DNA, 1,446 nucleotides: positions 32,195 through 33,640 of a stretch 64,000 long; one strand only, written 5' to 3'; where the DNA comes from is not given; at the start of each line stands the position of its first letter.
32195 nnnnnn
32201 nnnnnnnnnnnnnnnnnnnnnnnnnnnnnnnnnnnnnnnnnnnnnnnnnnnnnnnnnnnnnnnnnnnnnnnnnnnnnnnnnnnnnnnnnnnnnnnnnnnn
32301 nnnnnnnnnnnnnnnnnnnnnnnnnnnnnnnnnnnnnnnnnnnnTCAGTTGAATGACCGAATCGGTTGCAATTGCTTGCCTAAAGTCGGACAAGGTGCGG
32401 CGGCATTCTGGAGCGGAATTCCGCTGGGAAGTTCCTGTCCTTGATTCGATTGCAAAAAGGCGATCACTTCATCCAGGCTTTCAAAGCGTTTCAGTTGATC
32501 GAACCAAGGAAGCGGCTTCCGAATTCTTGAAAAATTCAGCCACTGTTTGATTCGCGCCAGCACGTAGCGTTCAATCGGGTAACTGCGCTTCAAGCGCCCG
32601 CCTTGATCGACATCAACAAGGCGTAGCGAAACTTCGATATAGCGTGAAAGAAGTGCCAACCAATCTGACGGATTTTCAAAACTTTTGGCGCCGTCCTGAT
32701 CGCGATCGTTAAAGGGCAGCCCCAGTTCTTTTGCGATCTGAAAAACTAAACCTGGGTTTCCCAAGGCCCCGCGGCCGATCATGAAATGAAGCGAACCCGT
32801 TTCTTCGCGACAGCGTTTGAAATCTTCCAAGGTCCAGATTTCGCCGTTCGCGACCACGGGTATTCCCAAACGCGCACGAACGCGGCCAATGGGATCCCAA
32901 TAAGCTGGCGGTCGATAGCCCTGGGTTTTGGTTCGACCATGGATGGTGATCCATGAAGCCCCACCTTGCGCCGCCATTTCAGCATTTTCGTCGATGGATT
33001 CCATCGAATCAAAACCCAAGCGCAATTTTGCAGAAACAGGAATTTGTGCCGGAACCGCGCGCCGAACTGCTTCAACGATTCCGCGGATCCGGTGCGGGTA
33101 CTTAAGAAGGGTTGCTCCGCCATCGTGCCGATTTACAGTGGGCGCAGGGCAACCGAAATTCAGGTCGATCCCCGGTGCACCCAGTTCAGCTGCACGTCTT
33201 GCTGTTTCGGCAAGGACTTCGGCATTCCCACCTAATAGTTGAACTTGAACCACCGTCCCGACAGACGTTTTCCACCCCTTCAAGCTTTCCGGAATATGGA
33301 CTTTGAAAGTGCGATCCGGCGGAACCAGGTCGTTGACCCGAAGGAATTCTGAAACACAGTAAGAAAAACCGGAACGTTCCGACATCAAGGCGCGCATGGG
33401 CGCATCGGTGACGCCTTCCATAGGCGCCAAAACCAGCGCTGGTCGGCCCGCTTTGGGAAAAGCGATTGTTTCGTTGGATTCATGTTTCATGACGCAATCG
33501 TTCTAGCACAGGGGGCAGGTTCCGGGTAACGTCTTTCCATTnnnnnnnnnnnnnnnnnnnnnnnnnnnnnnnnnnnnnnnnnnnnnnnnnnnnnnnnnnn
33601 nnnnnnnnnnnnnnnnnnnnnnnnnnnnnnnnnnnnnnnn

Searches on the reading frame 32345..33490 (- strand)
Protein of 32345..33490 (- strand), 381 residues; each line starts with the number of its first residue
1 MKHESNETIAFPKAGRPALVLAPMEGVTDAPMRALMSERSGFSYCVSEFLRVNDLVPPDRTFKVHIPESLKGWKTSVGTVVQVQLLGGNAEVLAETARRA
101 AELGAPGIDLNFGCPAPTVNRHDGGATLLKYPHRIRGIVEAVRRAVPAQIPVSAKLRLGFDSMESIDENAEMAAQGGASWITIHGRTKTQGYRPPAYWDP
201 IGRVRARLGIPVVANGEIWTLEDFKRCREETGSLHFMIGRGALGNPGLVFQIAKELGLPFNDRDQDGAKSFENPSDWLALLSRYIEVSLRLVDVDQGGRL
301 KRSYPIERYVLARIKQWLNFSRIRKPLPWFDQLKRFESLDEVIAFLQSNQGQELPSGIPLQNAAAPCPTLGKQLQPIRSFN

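Call 52: search_protein_families(library=pfam, proteins=[window:32345-33490:-], max_evalue=0.001)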
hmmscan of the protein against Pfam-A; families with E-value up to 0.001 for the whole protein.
window:32345-33490:- (381 aa): 1 family
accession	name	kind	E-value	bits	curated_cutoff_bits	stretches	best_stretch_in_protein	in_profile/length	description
PF01207.24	Dus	-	1.2e-65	222.1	20.4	1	21-251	2-226/311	Dihydrouridine synthase (Dus)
